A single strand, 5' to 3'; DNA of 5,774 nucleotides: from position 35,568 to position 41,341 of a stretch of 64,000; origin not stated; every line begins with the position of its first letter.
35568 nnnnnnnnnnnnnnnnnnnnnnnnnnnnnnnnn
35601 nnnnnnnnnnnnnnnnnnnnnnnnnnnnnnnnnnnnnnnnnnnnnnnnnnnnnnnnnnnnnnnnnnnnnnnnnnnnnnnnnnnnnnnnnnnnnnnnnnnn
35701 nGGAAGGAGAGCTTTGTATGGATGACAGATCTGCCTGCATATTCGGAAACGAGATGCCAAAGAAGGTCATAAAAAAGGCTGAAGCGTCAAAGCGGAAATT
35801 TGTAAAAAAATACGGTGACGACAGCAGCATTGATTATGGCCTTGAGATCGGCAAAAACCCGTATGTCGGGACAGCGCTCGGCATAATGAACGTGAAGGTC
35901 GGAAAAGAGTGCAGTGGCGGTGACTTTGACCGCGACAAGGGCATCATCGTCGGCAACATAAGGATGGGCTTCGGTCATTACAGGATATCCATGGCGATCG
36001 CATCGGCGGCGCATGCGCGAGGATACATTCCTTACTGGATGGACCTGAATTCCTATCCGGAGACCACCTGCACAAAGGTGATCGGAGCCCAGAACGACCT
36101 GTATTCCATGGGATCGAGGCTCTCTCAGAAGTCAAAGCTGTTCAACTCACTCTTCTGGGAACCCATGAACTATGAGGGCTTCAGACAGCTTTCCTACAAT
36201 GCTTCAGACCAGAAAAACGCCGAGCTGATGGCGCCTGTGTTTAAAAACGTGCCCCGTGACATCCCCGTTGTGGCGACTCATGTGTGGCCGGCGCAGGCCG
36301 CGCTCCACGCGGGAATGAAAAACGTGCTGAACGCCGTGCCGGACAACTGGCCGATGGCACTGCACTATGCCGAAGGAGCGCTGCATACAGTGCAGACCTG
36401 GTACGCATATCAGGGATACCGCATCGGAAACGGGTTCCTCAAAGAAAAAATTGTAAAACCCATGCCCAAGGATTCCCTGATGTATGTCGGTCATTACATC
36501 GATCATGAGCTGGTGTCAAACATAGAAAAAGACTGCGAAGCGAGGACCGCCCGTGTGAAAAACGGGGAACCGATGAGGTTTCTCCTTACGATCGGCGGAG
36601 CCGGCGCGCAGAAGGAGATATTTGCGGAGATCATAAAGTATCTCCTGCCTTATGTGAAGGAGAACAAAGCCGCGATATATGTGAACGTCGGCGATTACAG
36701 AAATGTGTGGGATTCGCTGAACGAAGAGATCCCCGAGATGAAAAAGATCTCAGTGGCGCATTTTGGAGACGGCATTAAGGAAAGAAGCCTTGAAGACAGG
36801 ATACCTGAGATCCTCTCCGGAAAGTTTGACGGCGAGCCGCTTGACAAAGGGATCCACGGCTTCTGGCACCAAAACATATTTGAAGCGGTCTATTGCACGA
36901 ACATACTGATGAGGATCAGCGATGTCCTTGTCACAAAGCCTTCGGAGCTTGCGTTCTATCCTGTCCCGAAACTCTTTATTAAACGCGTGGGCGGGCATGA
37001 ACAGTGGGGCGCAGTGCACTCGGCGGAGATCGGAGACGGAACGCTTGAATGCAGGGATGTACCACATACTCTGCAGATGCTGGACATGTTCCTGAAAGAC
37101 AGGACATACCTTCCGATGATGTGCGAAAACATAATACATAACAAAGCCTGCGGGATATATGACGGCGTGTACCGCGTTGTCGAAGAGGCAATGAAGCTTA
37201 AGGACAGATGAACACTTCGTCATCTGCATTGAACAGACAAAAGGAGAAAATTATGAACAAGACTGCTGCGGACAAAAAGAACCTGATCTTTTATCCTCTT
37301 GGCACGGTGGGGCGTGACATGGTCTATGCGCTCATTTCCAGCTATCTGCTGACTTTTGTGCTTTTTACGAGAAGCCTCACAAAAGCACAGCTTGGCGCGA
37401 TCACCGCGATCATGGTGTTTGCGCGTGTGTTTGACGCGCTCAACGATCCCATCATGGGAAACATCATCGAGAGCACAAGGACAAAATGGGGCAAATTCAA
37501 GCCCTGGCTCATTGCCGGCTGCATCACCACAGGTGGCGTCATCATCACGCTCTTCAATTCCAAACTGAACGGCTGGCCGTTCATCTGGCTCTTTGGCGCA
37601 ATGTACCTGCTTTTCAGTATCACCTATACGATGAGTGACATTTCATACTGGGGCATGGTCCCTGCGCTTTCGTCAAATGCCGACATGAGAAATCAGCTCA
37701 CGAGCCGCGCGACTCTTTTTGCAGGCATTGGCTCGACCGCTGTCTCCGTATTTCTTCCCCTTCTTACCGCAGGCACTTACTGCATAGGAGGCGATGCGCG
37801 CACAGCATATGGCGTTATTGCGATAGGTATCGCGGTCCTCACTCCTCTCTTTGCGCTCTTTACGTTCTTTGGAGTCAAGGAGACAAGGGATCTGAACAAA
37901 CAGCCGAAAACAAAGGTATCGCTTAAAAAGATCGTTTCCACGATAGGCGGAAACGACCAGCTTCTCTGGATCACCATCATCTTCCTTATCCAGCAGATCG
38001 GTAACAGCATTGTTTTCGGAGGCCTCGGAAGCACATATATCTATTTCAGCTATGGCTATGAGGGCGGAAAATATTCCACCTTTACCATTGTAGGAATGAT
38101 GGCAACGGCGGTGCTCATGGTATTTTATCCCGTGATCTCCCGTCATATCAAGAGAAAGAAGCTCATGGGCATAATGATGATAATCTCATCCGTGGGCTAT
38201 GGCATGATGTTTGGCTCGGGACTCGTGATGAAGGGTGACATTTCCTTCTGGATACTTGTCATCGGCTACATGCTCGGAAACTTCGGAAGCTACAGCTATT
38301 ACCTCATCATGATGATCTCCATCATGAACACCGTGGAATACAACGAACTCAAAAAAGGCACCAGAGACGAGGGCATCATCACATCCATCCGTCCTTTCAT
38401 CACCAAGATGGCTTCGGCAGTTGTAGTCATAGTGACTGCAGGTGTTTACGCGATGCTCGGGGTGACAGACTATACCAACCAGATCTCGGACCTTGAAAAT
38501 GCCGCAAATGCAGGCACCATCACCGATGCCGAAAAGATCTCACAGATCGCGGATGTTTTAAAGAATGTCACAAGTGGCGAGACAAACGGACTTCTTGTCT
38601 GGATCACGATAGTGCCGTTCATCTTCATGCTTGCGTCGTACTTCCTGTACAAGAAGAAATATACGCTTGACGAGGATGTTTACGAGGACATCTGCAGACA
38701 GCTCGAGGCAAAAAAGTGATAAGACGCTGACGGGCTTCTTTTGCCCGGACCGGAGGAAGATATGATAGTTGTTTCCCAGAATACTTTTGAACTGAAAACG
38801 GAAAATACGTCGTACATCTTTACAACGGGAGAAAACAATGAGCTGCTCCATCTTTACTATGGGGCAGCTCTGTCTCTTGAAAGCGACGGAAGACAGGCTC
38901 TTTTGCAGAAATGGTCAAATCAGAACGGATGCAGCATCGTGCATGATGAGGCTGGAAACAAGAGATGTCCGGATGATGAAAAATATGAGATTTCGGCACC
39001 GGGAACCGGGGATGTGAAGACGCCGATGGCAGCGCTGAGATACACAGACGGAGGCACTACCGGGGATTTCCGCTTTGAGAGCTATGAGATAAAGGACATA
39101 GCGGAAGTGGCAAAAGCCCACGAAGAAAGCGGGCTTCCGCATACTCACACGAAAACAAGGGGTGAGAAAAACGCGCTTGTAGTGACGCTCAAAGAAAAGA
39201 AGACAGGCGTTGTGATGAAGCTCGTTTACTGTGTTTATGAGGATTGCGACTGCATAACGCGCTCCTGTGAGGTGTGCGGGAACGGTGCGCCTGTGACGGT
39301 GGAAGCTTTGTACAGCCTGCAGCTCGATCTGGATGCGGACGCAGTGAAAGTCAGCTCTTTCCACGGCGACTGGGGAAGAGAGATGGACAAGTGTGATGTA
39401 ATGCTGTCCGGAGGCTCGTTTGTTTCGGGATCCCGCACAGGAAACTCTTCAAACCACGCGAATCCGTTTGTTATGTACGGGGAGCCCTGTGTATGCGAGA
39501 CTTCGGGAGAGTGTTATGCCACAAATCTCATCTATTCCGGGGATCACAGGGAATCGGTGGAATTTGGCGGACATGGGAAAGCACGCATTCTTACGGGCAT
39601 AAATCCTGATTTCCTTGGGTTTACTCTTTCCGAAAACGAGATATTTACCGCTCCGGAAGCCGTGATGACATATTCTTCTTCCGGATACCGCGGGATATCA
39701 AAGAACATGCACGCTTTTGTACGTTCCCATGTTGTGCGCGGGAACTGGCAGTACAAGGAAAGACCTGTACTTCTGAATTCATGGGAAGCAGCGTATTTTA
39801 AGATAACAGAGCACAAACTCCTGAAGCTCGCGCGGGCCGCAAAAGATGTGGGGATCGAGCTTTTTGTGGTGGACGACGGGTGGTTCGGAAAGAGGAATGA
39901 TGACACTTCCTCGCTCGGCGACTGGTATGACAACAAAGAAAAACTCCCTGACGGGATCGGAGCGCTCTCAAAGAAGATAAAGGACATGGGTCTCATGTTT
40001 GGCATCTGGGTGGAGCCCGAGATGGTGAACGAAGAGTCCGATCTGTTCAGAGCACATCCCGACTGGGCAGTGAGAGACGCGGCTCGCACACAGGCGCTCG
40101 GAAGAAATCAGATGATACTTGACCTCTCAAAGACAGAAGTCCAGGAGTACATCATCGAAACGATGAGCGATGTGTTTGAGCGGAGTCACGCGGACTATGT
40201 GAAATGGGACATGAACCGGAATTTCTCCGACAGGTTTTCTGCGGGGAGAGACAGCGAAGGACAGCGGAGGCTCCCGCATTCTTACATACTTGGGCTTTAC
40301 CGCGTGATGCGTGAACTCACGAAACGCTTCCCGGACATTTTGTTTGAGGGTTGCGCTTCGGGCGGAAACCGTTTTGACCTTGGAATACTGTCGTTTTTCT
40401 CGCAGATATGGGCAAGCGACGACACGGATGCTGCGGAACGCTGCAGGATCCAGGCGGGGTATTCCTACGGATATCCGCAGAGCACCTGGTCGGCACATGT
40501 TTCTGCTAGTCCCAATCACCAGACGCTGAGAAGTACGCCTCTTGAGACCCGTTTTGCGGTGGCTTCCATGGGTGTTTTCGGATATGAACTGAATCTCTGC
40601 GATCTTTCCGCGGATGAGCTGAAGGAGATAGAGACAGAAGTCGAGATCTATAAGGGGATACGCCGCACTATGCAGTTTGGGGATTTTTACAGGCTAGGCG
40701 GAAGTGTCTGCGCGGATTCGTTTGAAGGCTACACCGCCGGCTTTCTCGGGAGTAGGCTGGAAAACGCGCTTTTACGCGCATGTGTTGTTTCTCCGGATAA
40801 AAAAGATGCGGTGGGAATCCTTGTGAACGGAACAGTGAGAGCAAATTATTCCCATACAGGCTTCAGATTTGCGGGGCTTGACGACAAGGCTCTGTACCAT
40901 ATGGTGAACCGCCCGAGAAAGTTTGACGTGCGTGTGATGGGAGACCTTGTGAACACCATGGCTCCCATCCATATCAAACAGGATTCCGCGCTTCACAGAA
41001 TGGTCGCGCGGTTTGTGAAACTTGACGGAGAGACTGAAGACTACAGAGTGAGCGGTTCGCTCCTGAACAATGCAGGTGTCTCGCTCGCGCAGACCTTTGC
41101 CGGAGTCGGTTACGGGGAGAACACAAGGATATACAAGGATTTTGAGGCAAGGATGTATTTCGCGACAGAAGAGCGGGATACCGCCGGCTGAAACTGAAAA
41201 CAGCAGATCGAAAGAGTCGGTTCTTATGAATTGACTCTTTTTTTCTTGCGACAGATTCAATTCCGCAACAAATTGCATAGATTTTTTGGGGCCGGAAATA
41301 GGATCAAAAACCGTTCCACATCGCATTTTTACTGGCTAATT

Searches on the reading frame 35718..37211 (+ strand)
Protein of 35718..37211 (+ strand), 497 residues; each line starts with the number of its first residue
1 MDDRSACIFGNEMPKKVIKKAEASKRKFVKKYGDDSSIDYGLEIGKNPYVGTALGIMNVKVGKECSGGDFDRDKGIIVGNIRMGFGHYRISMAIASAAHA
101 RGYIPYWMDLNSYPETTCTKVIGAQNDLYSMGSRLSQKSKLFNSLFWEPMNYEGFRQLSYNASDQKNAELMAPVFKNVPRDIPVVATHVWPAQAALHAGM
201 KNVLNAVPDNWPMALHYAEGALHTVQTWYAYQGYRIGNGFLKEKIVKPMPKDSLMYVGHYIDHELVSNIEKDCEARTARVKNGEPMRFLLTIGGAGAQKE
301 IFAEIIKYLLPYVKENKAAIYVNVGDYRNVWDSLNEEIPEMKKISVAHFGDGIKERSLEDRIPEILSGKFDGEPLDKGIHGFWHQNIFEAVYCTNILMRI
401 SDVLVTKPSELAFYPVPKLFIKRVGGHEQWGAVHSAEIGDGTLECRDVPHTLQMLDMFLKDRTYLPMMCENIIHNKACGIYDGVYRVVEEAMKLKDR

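Call 60: search_protein_families(library=pfam, proteins=[window:35718-37211:+], max_evalue=0.00001)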
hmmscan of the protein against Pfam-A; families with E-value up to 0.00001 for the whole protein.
window:35718-37211:+ (497 aa): 2 families
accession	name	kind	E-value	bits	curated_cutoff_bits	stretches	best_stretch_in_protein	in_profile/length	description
PF22052.2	DUF6937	-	7.3e-120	398.9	27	1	8-236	2-228/228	Domain of unknown function (DUF6937)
PF22053.2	DUF6938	-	3.3e-108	361.2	27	1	249-492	1-236/236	Domain of unknown function (DUF6938)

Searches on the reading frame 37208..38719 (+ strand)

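Call 4: search_protein_families(library=pfam, proteins=[window:37208-38719:+], max_evalue=0.01)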
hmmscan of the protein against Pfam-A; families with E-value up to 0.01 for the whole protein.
window:37208-38719:+ (503 aa): 2 families
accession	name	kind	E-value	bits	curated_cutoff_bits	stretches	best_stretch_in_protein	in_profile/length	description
PF13347.12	MFS_2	-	6.4e-54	183.5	27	1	29-436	2-387/427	MFS/sugar transport protein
PF07690.21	MFS_1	-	5.9e-09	35.7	33.4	1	38-376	10-323/347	Major Facilitator Superfamily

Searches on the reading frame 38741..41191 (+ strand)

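Call 4: search_protein_families(library=pfam, proteins=[window:38741-41191:+], max_evalue=0.01)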
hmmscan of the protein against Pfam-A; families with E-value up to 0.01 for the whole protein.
window:38741-41191:+ (816 aa): 6 families
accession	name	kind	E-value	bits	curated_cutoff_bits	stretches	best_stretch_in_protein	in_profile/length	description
PF02065.24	Melibiase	-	1.2e-140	468.9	27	1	302-647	2-347/347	Melibiase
PF16875.11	Glyco_hydro_36N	-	1.7e-57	195.2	27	1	34-296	2-252/253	Glycosyl hydrolase family 36 N-terminal domain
PF16874.11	Glyco_hydro_36C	-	1.9e-11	44.7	27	1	682-807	6-76/77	Glycosyl hydrolase family 36 C-terminal domain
PF02638.21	GHL10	-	0.00029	20.5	27.9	1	411-492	77-163/311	Glycosyl hydrolase-like 10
PF01055.32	Glyco_hydro_31_2nd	-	0.00051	19.9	23.5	1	359-501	23-166/328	Glycosyl hydrolases family 31 TIM-barrel domain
PF16499.11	Melibiase_2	-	0.00059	19.7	23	1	366-424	42-97/284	Alpha galactosidase A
